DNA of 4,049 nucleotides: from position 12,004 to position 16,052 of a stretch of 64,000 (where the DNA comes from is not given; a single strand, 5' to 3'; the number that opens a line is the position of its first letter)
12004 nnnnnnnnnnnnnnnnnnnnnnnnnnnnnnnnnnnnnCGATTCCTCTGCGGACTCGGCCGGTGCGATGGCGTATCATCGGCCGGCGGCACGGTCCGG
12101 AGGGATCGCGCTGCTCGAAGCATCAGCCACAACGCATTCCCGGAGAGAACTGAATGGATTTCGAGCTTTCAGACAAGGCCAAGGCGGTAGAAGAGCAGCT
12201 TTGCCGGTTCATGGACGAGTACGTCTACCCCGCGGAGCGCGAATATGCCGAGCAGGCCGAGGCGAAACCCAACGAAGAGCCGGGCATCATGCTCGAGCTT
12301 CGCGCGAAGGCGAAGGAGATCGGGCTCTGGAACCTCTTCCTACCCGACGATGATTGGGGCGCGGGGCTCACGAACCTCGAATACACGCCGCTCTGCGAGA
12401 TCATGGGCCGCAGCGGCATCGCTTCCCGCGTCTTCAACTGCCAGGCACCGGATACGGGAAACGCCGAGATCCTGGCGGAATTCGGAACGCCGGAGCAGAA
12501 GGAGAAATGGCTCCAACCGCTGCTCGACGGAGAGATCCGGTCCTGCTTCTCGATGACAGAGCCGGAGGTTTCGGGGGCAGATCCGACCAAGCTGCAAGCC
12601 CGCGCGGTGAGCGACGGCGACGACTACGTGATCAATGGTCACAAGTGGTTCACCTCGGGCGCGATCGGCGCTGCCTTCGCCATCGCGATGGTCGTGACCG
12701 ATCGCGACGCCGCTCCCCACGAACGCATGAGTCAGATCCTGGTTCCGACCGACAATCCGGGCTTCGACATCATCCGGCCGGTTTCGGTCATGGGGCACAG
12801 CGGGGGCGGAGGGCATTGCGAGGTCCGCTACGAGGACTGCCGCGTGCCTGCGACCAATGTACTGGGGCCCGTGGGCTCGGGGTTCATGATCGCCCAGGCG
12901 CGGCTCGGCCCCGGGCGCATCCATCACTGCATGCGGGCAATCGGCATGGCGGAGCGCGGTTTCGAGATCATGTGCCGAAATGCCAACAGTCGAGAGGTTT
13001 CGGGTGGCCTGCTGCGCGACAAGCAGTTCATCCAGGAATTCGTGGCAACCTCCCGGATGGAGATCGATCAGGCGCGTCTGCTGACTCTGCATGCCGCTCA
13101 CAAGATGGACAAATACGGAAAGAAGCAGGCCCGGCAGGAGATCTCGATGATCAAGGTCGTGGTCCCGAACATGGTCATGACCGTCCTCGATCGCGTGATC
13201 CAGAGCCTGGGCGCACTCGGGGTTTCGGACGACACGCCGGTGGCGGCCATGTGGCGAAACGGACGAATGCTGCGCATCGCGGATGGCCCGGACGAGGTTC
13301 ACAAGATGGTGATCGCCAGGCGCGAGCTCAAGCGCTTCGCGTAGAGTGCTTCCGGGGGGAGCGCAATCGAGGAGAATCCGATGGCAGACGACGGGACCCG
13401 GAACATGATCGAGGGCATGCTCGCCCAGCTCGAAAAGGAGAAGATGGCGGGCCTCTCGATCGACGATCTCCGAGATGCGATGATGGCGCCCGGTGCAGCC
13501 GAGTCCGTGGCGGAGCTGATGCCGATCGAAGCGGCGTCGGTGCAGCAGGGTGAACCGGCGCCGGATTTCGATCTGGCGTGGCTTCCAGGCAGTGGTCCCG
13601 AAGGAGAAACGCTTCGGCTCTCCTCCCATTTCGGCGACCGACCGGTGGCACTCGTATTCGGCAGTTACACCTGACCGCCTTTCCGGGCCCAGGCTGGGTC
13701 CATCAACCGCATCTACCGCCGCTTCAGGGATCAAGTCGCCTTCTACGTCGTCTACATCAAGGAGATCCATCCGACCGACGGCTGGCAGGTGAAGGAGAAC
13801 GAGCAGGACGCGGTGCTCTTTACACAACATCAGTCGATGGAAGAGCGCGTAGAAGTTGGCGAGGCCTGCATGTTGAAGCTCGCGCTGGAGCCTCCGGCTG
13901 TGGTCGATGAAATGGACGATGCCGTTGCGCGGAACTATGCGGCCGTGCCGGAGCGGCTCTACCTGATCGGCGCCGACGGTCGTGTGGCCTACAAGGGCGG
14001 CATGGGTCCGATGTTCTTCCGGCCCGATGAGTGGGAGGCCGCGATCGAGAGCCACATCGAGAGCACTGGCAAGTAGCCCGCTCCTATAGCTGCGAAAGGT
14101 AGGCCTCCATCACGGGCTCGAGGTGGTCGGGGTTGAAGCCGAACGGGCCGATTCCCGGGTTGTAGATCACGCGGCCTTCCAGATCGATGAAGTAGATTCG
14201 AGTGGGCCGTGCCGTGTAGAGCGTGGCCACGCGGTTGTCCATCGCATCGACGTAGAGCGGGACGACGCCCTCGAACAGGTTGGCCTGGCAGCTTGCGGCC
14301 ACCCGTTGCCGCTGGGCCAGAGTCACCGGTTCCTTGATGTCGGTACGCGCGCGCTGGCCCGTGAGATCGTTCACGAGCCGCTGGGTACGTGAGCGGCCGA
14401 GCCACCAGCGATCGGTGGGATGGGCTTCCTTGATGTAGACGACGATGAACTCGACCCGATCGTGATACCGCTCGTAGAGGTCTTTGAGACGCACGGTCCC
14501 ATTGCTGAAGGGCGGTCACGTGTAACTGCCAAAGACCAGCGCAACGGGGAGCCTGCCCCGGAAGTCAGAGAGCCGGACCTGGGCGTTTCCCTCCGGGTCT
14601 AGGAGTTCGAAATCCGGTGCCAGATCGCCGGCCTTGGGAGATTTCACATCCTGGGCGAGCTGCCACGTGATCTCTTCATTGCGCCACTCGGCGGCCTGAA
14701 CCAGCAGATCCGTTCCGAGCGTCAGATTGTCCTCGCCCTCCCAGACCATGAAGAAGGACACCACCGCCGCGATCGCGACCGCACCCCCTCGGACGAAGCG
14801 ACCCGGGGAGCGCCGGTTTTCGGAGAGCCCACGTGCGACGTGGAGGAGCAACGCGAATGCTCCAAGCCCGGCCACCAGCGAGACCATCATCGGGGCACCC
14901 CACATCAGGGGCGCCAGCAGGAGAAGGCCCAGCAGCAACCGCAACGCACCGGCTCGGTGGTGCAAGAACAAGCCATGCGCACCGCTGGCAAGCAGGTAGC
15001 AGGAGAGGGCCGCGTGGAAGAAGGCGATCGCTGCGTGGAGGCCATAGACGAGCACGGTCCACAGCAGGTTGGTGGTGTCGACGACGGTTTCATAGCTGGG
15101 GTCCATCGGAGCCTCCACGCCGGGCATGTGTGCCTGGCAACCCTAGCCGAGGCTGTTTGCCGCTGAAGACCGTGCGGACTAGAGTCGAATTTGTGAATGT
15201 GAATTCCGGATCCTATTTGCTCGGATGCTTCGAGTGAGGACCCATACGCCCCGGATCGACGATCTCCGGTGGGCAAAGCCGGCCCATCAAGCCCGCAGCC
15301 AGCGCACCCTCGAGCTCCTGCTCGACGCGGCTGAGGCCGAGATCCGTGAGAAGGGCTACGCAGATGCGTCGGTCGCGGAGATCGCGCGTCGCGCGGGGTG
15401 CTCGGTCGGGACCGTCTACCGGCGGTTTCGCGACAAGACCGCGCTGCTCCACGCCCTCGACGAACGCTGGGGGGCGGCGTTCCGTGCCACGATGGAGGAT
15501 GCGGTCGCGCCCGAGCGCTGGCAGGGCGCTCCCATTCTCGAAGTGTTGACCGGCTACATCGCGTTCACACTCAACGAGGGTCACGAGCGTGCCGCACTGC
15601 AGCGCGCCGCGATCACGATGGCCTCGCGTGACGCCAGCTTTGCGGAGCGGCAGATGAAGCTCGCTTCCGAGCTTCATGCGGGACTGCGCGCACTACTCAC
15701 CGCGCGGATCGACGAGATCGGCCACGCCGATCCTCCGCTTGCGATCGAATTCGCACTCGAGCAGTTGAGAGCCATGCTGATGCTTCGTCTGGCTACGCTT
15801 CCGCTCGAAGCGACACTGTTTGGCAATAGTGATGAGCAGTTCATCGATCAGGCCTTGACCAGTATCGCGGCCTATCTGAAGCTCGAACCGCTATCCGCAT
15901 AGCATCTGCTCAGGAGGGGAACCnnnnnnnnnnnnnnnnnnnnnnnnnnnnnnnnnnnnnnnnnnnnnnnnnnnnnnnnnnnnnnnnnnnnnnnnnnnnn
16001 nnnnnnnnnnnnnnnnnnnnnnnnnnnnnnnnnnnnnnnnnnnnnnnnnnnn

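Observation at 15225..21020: Type II DMSO-reductase-family operon (TetR-alpha-beta-gamma-delta) of unassigned substrate with EbdABCD-like gene order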

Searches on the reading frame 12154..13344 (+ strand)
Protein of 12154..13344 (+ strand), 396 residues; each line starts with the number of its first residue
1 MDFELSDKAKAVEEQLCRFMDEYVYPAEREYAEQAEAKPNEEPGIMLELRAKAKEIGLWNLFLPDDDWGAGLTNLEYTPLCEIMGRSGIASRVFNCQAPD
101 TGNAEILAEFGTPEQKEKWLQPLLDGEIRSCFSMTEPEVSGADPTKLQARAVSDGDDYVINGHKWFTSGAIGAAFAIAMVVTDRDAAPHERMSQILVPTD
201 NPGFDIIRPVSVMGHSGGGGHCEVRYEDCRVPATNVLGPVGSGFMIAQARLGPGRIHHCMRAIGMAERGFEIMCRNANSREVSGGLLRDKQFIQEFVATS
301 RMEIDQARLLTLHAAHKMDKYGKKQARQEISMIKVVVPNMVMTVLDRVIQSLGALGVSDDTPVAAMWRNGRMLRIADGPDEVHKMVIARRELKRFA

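Call 29: search_protein_families(library=pfam, proteins=[window:12154-13344:+], max_evalue=0.001)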
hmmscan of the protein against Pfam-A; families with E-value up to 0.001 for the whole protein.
window:12154-13344:+ (396 aa): 4 families
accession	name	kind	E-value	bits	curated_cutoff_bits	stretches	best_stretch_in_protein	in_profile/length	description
PF00441.29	Acyl-CoA_dh_1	-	4.8e-35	121.4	22.4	1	241-391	1-149/150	Acyl-CoA dehydrogenase, C-terminal domain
PF02770.24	Acyl-CoA_dh_M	-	4.1e-18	65.8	33.3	1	131-229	1-97/97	Acyl-CoA dehydrogenase, middle domain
PF02771.21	Acyl-CoA_dh_N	-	6.9e-15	55.9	22.9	1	7-127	2-113/113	Acyl-CoA dehydrogenase, N-terminal domain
PF08028.16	Acyl-CoA_dh_2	-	3.3e-11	44.1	22.7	1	257-369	2-122/134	Acyl-CoA dehydrogenase, C-terminal domain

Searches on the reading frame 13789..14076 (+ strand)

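Call 29: search_protein_families(library=pfam, proteins=[window:13789-14076:+], max_evalue=0.001)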
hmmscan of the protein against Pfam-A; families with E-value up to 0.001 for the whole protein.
window:13789-14076:+ (95 aa): 1 family
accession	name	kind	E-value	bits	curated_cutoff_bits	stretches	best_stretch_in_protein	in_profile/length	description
PF00837.23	T4_deiodinase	-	3e-12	46.8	27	1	6-87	155-234/237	Iodothyronine deiodinase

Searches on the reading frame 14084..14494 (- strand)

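Call 29: search_protein_families(library=pfam, proteins=[window:14084-14494:-], max_evalue=0.001)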
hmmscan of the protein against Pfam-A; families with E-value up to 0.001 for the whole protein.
window:14084-14494:- (136 aa): 1 family
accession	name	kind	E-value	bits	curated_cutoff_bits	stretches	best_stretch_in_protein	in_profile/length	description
PF00837.23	T4_deiodinase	-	5.3e-15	55.8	27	1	3-132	124-236/237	Iodothyronine deiodinase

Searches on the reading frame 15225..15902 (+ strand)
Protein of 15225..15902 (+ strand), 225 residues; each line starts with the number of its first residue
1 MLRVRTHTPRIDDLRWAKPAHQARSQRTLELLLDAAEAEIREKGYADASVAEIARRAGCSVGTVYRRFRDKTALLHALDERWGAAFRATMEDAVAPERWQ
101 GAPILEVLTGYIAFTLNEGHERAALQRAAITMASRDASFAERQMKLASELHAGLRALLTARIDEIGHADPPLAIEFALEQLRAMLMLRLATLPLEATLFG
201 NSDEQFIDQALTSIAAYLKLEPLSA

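Call 6: search_protein_families(library=pfam, proteins=[window:15225-15902:+], max_evalue=0.01)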
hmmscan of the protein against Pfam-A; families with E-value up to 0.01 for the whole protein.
window:15225-15902:+ (225 aa): 8 families
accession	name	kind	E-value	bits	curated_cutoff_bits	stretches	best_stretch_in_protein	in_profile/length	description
PF00440.29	TetR_N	-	6.7e-16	58.2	24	1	32-78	1-47/47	Bacterial regulatory proteins, tetR family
PF13404.12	HTH_AsnC-type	-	0.00064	19.9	27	1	46-69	16-39/42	AsnC-type helix-turn-helix domain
PF13542.12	HTH_Tnp_ISL3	-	0.0017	18.2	27.4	1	38-70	18-49/51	Helix-turn-helix domain of transposase family ISL3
PF06322.17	Phage_NinH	-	0.002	18.4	29.8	1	51-78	20-47/60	Phage NinH protein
PF13936.12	HTH_38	-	0.002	18.3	27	1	46-66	19-39/44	Helix-turn-helix domain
PF08281.18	Sigma70_r4_2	-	0.0041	17.2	25.7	0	48-67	27-46/54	Sigma-70, region 4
PF02796.21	HTH_7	-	0.0056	17.2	23.8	0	49-70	23-44/45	Helix-turn-helix domain of resolvase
PF13384.12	HTH_23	-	0.008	16.4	24.6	0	47-67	17-37/50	Homeodomain-like domain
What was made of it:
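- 15225..15902 (+): TetR-family regulator (225 aa), the first gene of the operon, with a 21-nt gap to alpha. PF00440, 58 bits (call 6).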

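Call 7: search_protein_families(library=ncbifam, proteins=[window:15225-15902:+], max_evalue=0.01)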
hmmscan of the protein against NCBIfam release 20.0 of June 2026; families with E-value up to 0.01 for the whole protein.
window:15225-15902:+ (225 aa): 17 families
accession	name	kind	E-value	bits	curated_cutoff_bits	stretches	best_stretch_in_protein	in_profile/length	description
NF041196.1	ScbR_bind_reg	equivalog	3e-13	50.4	150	1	22-159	1-133/191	ScbR family autoregulator-binding transcription factor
NF051852.1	efflux_TF_MtrR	exception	4.9e-09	36.3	280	1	23-97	6-80/205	multidrug efflux system transcriptional repressor MtrR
TIGR03384.1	betaine_BetI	equivalog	5.4e-09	36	201.3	1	31-107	12-88/189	choline-binding transcriptional repressor BetI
NF001978.0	PRK00767.1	equivalog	2.6e-08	33.9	118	1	31-88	13-70/197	transcriptional regulator BetI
NF053878.1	FATransRegFadRBac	equivalog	1.7e-07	31.2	200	1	30-99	6-75/190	fatty acid metabolism transcriptional regulator FadR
NF007949.0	PRK10668.1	equivalog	3.3e-07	30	271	1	24-83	8-67/216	multidrug efflux transporter transcriptional repressor AcrR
NF050111.1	TransRegSACE7040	equivalog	2.2e-06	27.7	250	1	31-118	5-92/186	SACE_7040 family transcriptional regulator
NF053516.1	TranRepPrsAVib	equivalog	1.2e-05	25.2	300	1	25-93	4-72/208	TetR family transcriptional repressor PsrA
NF008402.0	PRK11202.1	equivalog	4e-05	23.4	151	1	25-104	9-89/211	HTH-type transcriptional repressor FabR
NF053731.1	TransRegFasRMycb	equivalog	4.9e-05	23.2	330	1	23-83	8-67/199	HTH-type transcriptional activator FasR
NF037937.1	septum_RefZ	equivalog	0.00012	22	180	1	32-127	4-97/195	forespore capture DNA-binding protein RefZ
NF007430.0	PRK09975.1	equivalog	0.00012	21.2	274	1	23-94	7-77/220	acrEF/envCD operon transcriptional regulator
NF051457.1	acryl_TF_AcuR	equivalog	0.00017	20.9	247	1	19-97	8-87/204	acrylate utilization transcriptional regulator AcuR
NF058643.1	TranRegCurRPseudo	equivalog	0.0006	19.5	300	1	28-123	8-100/193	TetR family transcriptional repressor CurR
NF000040.3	Tn10_TetC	equivalog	0.001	19.3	425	1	22-77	8-63/197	tetracyline resistance-associated transcriptional repressor TetC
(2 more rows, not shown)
